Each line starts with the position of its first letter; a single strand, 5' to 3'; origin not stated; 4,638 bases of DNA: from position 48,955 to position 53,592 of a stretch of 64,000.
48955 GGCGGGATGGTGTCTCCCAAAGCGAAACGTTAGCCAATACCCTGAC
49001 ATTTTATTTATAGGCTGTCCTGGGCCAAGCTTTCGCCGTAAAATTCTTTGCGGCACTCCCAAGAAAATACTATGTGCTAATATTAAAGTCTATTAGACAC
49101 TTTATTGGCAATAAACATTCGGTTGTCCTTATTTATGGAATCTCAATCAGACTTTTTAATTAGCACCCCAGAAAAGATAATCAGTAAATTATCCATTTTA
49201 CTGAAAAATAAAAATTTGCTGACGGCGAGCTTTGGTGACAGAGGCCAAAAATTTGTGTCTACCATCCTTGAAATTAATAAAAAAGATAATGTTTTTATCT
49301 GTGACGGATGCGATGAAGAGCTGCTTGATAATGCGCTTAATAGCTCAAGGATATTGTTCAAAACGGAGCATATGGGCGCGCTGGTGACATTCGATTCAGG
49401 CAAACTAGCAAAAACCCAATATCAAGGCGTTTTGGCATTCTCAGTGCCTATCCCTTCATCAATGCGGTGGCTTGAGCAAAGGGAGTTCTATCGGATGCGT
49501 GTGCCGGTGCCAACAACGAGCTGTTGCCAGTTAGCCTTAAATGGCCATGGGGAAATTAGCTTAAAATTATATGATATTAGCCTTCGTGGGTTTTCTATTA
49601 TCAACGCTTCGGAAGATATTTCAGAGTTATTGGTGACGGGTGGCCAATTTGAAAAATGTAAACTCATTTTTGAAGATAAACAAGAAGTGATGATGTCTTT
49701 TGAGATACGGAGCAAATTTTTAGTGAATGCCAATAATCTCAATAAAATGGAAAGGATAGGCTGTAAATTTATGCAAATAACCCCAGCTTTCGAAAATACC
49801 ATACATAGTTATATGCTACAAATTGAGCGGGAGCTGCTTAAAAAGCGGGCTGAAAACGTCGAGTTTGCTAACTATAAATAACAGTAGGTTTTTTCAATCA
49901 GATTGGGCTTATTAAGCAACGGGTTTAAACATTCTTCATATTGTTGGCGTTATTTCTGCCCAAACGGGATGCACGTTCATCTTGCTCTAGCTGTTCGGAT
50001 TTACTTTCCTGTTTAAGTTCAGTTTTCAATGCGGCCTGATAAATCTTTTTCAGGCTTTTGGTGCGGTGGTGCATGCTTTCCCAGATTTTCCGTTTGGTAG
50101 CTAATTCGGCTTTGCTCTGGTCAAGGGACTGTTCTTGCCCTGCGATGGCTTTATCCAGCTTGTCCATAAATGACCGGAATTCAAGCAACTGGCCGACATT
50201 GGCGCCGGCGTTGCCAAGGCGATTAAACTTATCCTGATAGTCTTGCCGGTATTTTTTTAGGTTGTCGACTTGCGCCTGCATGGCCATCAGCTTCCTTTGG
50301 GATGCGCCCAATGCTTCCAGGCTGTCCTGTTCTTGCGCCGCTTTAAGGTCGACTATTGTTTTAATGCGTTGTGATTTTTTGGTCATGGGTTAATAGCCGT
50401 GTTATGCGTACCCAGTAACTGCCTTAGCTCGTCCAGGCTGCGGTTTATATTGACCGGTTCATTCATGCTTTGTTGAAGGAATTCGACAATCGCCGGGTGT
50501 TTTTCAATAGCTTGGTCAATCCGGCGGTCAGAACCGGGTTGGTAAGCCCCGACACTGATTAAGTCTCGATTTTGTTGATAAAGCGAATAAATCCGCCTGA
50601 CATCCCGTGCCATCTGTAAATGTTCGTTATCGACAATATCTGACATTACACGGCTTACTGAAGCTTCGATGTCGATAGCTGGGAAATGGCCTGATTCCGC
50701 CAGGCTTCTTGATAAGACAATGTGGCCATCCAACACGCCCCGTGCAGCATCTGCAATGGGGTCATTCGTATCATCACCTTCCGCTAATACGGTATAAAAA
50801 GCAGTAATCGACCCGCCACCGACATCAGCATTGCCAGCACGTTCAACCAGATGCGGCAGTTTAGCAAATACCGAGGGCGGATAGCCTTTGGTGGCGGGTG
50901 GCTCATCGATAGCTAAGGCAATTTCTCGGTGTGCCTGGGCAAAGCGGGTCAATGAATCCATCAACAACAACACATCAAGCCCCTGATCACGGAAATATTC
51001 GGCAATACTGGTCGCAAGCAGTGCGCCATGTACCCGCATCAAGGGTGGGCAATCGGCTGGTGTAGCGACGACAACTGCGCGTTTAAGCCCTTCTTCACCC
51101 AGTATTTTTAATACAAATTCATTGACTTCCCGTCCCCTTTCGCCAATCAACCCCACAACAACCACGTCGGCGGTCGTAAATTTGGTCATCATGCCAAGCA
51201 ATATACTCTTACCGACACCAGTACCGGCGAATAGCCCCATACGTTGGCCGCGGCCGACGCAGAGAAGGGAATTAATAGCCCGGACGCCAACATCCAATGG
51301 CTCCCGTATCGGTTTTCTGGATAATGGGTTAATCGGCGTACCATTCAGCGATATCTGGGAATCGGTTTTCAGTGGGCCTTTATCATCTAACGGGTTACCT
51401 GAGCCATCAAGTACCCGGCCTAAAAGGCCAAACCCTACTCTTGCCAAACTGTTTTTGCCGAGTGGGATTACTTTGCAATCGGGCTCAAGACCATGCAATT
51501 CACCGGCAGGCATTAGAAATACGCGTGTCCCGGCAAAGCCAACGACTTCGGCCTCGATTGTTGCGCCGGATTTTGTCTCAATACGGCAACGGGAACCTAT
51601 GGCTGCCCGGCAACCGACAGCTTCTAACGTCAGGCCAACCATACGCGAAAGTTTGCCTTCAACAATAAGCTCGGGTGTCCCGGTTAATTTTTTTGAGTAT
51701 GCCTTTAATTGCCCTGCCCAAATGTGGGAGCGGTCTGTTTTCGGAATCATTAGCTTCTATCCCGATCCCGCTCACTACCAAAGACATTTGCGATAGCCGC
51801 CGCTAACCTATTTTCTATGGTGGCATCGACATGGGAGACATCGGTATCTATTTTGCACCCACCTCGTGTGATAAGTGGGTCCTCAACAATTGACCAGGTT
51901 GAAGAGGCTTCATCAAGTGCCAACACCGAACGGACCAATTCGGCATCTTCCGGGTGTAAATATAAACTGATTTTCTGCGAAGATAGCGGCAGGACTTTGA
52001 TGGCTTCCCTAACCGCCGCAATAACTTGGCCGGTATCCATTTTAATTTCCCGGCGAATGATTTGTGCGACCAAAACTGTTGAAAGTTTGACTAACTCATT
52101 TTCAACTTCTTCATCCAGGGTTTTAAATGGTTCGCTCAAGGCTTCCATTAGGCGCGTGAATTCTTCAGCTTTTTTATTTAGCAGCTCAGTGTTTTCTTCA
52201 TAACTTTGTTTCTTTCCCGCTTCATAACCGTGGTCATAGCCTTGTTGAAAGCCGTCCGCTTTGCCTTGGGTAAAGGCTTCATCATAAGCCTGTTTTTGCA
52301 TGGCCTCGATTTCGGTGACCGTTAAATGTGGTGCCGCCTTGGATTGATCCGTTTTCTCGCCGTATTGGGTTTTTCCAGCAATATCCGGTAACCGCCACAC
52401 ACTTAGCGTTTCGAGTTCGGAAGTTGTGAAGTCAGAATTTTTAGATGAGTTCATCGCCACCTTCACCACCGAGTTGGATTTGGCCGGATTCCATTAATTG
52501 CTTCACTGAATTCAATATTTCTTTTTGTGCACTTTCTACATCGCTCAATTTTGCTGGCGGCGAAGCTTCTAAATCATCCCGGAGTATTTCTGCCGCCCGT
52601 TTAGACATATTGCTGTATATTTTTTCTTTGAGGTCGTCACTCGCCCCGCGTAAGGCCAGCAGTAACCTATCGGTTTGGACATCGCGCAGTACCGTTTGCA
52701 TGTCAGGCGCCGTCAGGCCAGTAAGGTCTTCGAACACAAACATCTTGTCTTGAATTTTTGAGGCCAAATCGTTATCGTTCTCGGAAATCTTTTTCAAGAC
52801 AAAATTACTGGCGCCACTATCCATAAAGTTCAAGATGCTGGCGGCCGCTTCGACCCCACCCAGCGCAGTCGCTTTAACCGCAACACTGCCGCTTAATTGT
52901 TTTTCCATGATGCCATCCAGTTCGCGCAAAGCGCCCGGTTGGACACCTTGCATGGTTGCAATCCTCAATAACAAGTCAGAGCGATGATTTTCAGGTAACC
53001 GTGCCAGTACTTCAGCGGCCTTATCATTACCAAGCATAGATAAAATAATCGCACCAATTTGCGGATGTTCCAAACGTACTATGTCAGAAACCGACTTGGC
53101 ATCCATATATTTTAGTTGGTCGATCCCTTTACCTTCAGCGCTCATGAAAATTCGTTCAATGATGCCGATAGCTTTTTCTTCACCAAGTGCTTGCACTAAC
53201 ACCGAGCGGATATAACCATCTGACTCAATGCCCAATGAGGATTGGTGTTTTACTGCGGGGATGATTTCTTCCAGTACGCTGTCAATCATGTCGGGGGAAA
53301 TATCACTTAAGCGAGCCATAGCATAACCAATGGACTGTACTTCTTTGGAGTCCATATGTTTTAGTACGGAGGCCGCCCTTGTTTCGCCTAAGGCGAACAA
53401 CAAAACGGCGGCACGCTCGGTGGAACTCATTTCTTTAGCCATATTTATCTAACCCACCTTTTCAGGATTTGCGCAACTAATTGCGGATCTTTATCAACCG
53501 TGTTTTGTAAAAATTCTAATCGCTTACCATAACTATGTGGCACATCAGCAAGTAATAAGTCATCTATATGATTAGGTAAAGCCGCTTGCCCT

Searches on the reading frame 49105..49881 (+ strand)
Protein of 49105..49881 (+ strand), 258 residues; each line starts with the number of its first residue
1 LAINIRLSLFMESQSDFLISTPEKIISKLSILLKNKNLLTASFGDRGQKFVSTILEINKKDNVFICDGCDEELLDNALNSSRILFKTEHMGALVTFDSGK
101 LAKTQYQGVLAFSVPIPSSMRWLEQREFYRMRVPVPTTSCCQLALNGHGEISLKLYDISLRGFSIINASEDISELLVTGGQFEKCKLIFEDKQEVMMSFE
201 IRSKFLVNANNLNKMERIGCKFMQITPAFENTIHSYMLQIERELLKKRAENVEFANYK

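Call 17: search_protein_families(library=pfam, proteins=[window:49105-49881:+], max_evalue=0.00001)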
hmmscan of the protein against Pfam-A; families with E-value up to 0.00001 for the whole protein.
window:49105-49881:+ (258 aa): 2 families
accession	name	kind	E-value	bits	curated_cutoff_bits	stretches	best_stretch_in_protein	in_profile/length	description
PF07317.18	PilZN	-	1.7e-19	70.2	23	1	17-120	1-105/107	Flagellar regulator YcgR, PilZN domain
PF07238.19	PilZ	-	1.9e-06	28.6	22.5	1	124-238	1-101/102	PilZ domain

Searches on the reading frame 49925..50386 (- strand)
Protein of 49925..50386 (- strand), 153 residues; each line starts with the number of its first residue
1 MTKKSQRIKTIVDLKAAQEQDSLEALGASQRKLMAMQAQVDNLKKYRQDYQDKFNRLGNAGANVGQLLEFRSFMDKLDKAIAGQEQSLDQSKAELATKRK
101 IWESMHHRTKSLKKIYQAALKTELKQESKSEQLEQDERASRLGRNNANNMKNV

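Call 17: search_protein_families(library=pfam, proteins=[window:49925-50386:-], max_evalue=0.00001)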
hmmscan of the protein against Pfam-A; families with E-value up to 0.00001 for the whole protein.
window:49925-50386:- (153 aa): 1 family
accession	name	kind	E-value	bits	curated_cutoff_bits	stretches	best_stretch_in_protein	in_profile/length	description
PF02050.21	FliJ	-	2.7e-21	76.5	28.4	1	23-141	4-121/123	Flagellar FliJ protein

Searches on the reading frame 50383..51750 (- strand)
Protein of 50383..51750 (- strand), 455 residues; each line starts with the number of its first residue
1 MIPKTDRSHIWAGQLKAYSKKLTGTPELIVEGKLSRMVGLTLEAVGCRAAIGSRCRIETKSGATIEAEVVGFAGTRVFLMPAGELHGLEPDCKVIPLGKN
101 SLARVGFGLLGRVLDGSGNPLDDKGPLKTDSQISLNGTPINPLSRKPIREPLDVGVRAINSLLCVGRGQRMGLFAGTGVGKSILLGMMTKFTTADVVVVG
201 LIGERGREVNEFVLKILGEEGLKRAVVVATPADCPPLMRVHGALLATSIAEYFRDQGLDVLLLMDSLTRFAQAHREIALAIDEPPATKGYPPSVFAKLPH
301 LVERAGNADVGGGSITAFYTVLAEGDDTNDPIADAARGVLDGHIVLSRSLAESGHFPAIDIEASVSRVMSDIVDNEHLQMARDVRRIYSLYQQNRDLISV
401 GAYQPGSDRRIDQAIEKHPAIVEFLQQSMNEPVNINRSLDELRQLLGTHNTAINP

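Call 17: search_protein_families(library=pfam, proteins=[window:50383-51750:-], max_evalue=0.00001)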
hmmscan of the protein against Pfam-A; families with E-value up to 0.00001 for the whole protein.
window:50383-51750:- (455 aa): 2 families
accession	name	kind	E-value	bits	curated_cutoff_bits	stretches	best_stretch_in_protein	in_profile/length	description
PF00006.31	ATP-synt_ab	-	6.1e-84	281.3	29.5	1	155-366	1-213/213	ATP synthase alpha/beta family, nucleotide-binding domain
PF18269.6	T3SS_ATPase_C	-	2.2e-29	101.6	22.7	1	373-444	1-72/72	T3SS EscN ATPase C-terminal domain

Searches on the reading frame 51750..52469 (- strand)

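Call 17: search_protein_families(library=pfam, proteins=[window:51750-52469:-], max_evalue=0.00001)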
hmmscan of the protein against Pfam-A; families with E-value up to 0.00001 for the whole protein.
window:51750-52469:- (239 aa): 1 family
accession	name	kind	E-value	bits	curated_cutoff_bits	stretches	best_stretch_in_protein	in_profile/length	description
PF02108.21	FliH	-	4.4e-35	120.8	24.1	1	99-223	2-126/128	Flagellar assembly protein FliH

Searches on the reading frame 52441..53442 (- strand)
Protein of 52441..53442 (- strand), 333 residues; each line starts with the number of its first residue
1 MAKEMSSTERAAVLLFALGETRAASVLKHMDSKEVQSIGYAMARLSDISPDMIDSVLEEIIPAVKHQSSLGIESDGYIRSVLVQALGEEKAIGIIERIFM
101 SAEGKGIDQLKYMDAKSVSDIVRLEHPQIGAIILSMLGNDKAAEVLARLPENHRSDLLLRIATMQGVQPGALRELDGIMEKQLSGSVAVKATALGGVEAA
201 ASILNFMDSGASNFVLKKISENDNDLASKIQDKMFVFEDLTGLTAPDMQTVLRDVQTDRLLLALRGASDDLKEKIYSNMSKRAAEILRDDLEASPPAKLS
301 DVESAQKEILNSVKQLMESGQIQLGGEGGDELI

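Call 17: search_protein_families(library=pfam, proteins=[window:52441-53442:-], max_evalue=0.00001)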
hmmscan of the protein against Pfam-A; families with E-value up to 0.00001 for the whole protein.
window:52441-53442:- (333 aa): 4 families
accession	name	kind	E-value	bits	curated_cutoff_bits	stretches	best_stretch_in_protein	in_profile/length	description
PF01706.21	FliG_C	-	1.1e-39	135.4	23.3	1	218-324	2-108/108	FliG C-terminal domain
PF14842.11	FliG_N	-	3.9e-38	130.7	25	2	4-105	1-102/104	FliG N-terminal domain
PF14841.11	FliG_M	-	1.9e-29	102.2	25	1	116-187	2-73/76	FliG middle domain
PF03448.22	MgtE_N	-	6.8e-08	33.4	25.9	0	107-160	31-84/102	MgtE intracellular N domain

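Call 27: find_encoding_contigs(protein=window:52441-53442:-, flank=10000, max_places=6)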
Protein window:52441-53442:- (333 aa): no gene with exactly this product is on record in the collection.
